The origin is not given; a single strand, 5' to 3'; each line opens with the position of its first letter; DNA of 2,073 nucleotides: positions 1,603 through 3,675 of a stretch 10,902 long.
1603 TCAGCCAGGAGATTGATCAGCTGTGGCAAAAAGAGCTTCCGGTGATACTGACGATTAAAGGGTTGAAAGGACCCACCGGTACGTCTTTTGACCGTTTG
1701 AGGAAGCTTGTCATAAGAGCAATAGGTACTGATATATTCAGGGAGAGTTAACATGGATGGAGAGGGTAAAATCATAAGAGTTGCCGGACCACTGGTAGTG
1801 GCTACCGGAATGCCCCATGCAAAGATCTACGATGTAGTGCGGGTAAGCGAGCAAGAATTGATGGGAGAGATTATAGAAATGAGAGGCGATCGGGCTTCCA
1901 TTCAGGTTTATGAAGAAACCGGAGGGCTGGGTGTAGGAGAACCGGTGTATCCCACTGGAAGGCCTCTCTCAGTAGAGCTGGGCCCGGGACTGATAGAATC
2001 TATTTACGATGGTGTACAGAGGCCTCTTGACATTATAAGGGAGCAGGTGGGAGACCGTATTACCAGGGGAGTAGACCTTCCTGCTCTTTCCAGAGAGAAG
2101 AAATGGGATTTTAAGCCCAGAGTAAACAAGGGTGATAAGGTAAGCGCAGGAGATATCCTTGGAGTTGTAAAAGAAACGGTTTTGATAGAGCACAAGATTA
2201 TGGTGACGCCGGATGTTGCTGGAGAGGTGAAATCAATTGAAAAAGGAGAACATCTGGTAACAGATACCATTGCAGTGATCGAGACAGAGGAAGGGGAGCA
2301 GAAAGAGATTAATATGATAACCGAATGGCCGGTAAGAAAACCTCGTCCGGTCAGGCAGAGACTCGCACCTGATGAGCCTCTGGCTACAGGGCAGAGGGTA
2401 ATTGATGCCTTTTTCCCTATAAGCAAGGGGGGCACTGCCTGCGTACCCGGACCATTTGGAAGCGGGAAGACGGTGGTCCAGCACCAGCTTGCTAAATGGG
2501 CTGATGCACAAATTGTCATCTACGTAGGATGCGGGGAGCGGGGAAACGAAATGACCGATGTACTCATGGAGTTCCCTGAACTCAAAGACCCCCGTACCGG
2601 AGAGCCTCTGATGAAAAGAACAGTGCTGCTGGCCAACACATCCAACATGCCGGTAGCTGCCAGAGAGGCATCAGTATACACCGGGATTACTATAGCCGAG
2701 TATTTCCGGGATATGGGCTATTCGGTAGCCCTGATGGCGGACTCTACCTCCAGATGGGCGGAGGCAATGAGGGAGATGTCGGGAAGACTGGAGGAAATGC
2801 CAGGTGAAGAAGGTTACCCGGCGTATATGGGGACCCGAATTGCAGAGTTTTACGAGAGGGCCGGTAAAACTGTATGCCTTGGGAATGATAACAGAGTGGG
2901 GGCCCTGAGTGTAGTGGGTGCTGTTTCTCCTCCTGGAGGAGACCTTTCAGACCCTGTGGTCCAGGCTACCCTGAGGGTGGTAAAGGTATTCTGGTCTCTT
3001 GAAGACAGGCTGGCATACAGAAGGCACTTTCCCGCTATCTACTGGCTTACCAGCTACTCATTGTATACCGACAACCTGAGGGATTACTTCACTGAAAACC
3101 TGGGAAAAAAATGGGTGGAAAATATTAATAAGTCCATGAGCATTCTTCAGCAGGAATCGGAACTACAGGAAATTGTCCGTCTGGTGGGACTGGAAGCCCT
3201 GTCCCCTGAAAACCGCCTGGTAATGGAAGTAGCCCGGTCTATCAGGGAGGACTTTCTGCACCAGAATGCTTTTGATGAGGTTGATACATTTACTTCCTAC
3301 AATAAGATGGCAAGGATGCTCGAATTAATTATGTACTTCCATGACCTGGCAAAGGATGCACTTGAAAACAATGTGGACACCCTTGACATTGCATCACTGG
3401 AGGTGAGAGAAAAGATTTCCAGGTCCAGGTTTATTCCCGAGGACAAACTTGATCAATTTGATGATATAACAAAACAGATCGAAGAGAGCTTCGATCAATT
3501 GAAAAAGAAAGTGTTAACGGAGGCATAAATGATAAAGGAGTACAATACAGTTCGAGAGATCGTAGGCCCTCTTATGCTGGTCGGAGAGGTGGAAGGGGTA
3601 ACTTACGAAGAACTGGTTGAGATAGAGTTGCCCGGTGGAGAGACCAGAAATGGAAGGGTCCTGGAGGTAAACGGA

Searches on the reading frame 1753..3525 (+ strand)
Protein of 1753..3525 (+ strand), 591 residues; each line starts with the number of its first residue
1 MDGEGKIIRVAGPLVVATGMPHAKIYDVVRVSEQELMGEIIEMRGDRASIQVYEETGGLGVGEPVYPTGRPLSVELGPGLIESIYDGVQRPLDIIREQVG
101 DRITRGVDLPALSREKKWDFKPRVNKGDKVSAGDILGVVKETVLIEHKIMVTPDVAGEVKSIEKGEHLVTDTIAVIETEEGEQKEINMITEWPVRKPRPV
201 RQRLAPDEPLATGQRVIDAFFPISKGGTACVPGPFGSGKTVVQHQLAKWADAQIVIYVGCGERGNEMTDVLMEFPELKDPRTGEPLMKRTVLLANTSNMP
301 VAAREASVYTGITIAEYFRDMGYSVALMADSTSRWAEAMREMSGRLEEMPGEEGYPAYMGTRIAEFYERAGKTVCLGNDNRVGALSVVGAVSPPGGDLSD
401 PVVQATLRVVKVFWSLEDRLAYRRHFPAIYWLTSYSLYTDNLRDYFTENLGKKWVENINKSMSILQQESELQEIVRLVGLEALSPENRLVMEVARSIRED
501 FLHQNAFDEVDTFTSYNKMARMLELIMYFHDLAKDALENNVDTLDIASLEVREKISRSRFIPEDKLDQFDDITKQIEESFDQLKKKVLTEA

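Call 3: search_protein_families(library=pfam, proteins=[window:1753-3525:+], max_evalue=0.01)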
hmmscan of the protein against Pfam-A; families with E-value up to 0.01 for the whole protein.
window:1753-3525:+ (591 aa): 6 families
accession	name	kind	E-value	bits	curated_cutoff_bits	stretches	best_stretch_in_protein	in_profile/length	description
PF00006.31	ATP-synt_ab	-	3e-71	239.9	29.5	1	213-436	1-213/213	ATP synthase alpha/beta family, nucleotide-binding domain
PF16886.11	ATP-synt_ab_Xtn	-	1.3e-32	111.9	25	1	110-195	2-88/88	ATPsynthase alpha/beta subunit barrel-sandwich domain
PF22919.1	ATP-synt_VA_C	-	8.7e-23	80.7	24.7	1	445-539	3-94/101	C-terminal domain of V and A type ATP synthase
PF02874.29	ATP-synt_ab_N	-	1.6e-13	51.4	20.9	1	7-69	1-69/69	ATP synthase alpha/beta family, beta-barrel domain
PF05896.17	NQRA_N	-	0.0016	19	25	1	123-174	43-90/94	NqrA N-terminal barrel-sandwich hybrid domain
PF13401.12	AAA_22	-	0.0036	18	27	0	227-276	6-56/130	AAA domain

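Call 50: find_homologous_proteins(query=window:1753-3525:+, max_evalue=1e-50)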
Query window:1753-3525:+ (591 aa): 8000 proteins with E <= 1e-50 among 8000 candidates; the best 120 are listed.
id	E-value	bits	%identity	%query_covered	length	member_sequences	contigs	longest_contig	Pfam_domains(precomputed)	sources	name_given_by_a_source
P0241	0.0e+0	1327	100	100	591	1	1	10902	PF16886.12,PF02874.30,PF00006.32,PF22919.2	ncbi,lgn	ncbi:MAG: V-type ATP synthase subunit A [Spirochaetota bacterium]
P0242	0.0e+0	1066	79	99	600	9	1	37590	PF16886.12,PF02874.30,PF00006.32,PF22919.2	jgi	-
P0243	0.0e+0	1065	78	99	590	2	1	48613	PF16886.12,PF02874.30,PF00006.32,PF22919.2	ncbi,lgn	-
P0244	0.0e+0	1065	78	99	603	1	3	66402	PF16886.12,PF02874.30,PF00006.32,PF22919.2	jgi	-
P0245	0.0e+0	1062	78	99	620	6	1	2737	PF16886.12,PF02874.30,PF00006.32,PF22919.2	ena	-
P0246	0.0e+0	1058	78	99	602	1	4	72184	PF16886.12,PF02874.30,PF00006.32,PF22919.2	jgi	-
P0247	0.0e+0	1056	78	99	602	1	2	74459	PF16886.12,PF02874.30,PF00006.32,PF22919.2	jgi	-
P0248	0.0e+0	1054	78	99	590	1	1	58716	PF16886.12,PF02874.30,PF00006.32,PF22919.2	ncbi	-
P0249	0.0e+0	1050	76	99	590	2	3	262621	PF16886.12,PF02874.30,PF00006.32,PF22919.2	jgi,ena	-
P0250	0.0e+0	1049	76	100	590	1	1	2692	PF16886.12,PF02874.30,PF00006.32,PF22919.2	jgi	jgi:V/A-type H+-transporting ATPase subunit A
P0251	0.0e+0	1049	76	100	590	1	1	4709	PF16886.12,PF02874.30,PF00006.32,PF22919.2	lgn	-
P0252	0.0e+0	1048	77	99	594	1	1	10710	PF16886.12,PF02874.30,PF00006.32,PF22919.2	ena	-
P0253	0.0e+0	1047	76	99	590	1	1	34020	PF16886.12,PF02874.30,PF00006.32,PF22919.2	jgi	-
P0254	0.0e+0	1046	77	99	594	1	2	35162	PF16886.12,PF02874.30,PF00006.32,PF22919.2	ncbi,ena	-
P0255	0.0e+0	1046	77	99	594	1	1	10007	PF16886.12,PF02874.30,PF00006.32,PF22919.2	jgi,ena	-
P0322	0.0e+0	1016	74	99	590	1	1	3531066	PF16886.12,PF02874.30,PF00006.32,PF22919.2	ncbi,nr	ncbi:MAG: V-type ATP synthase subunit A [Spirochaetota bacterium]|nr:MAG: V-type ATP synthase subuni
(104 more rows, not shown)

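Call 51: find_encoding_contigs(protein=P0243, flank=10000, max_places=2)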
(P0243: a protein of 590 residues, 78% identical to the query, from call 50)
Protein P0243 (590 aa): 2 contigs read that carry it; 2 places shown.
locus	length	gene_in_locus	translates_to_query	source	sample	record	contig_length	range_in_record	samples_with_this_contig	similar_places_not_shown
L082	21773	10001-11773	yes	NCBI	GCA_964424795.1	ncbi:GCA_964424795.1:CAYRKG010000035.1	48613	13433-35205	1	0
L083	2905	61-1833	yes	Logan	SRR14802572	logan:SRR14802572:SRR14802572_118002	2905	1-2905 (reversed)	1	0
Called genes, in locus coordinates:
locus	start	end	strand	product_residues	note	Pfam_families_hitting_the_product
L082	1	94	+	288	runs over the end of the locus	PF04488:Gly_transf_sug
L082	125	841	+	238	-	-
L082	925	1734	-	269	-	-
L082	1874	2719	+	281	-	PF18922:DUF5672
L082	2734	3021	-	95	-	PF04456:DUF503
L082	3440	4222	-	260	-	PF00459:Inositol_P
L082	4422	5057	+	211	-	PF00702:Hydrolase, PF08282:Hydrolase_3 (faint), PF13419:HAD_2, PF13242:Hydrolase_like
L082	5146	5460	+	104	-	-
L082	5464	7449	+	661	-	PF01496:V_ATPase_I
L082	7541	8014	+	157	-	PF00137:ATP-synt_C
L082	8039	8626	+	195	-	PF01991:vATP-synt_E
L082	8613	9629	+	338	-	PF01992:vATP-synt_AC39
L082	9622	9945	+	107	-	PF01990:ATP-synt_F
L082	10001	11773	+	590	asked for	PF02874:ATP-synt_ab_N, PF16886:ATP-synt_ab_Xtn, PF00006:ATP-synt_ab, PF22919:ATP-synt_VA_C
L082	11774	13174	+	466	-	PF02874:ATP-synt_ab_N, PF00006:ATP-synt_ab, PF22919:ATP-synt_VA_C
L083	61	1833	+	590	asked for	PF02874:ATP-synt_ab_N, PF16886:ATP-synt_ab_Xtn, PF00006:ATP-synt_ab, PF22919:ATP-synt_VA_C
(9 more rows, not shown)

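Call 52: find_encoding_contigs(protein=P0249, flank=10000, max_places=2)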
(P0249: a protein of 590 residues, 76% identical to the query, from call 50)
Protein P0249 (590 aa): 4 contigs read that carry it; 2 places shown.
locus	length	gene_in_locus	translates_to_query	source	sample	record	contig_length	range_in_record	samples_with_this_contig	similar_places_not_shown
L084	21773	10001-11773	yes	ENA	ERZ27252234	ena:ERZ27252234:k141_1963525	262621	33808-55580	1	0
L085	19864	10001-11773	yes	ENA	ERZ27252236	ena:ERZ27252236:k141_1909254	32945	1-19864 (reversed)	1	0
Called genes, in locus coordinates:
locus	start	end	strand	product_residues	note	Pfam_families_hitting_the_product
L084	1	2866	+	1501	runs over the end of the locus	PF00270:DEAD, PF04851:ResIII (faint), PF00271:Helicase_C, PF19306:WHD_Lhr, PF08494:DEAD_assoc, PF23235:WHD_3rd_Lhr, PF23234:WHD_4th_Lhr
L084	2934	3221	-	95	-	PF04456:DUF503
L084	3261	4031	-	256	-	PF00459:Inositol_P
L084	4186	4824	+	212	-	PF00702:Hydrolase, PF12710:HAD (weak), PF13419:HAD_2, PF13242:Hydrolase_like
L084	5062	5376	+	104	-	-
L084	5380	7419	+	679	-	PF01496:V_ATPase_I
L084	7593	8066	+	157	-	PF00137:ATP-synt_C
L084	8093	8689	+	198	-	PF01991:vATP-synt_E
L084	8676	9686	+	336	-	PF01992:vATP-synt_AC39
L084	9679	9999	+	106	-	PF01990:ATP-synt_F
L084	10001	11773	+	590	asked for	PF02874:ATP-synt_ab_N, PF16886:ATP-synt_ab_Xtn, PF00006:ATP-synt_ab, PF22919:ATP-synt_VA_C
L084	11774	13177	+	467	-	PF02874:ATP-synt_ab_N, PF00006:ATP-synt_ab, PF22919:ATP-synt_VA_C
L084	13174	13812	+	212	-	PF01813:ATP-synt_D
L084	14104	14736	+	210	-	PF00440:TetR_N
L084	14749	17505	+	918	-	PF03176:MMPL, PF02460:Patched (weak), PF12349:Sterol-sensing, PF03176:MMPL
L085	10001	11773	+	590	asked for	PF02874:ATP-synt_ab_N, PF16886:ATP-synt_ab_Xtn, PF00006:ATP-synt_ab, PF22919:ATP-synt_VA_C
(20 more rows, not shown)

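Call 53: find_encoding_contigs(protein=P0322, flank=10000, max_places=2)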
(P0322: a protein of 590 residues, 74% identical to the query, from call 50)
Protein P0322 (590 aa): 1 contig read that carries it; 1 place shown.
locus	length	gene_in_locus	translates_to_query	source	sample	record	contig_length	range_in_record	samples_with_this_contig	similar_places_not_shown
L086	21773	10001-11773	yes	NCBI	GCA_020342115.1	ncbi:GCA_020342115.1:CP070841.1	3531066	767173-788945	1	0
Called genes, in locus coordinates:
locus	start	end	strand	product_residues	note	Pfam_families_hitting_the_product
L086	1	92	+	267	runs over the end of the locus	PF11306:DUF3108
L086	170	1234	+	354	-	PF07238:PilZ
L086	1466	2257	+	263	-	PF03631:Virul_fac_BrkB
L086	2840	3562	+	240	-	PF13568:OMP_b-brl_2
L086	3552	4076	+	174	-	-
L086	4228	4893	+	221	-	PF00702:Hydrolase, PF08282:Hydrolase_3 (faint), PF12710:HAD (weak), PF13419:HAD_2, PF13242:Hydrolase_like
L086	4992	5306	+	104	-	-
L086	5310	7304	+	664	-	PF01496:V_ATPase_I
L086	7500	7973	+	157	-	PF00137:ATP-synt_C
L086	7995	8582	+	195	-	PF01991:vATP-synt_E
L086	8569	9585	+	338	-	PF01992:vATP-synt_AC39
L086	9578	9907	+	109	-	PF01990:ATP-synt_F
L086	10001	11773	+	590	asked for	PF02874:ATP-synt_ab_N, PF16886:ATP-synt_ab_Xtn, PF00006:ATP-synt_ab, PF22919:ATP-synt_VA_C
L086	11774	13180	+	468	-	PF02874:ATP-synt_ab_N, PF00006:ATP-synt_ab, PF22919:ATP-synt_VA_C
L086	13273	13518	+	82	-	PF01813:ATP-synt_D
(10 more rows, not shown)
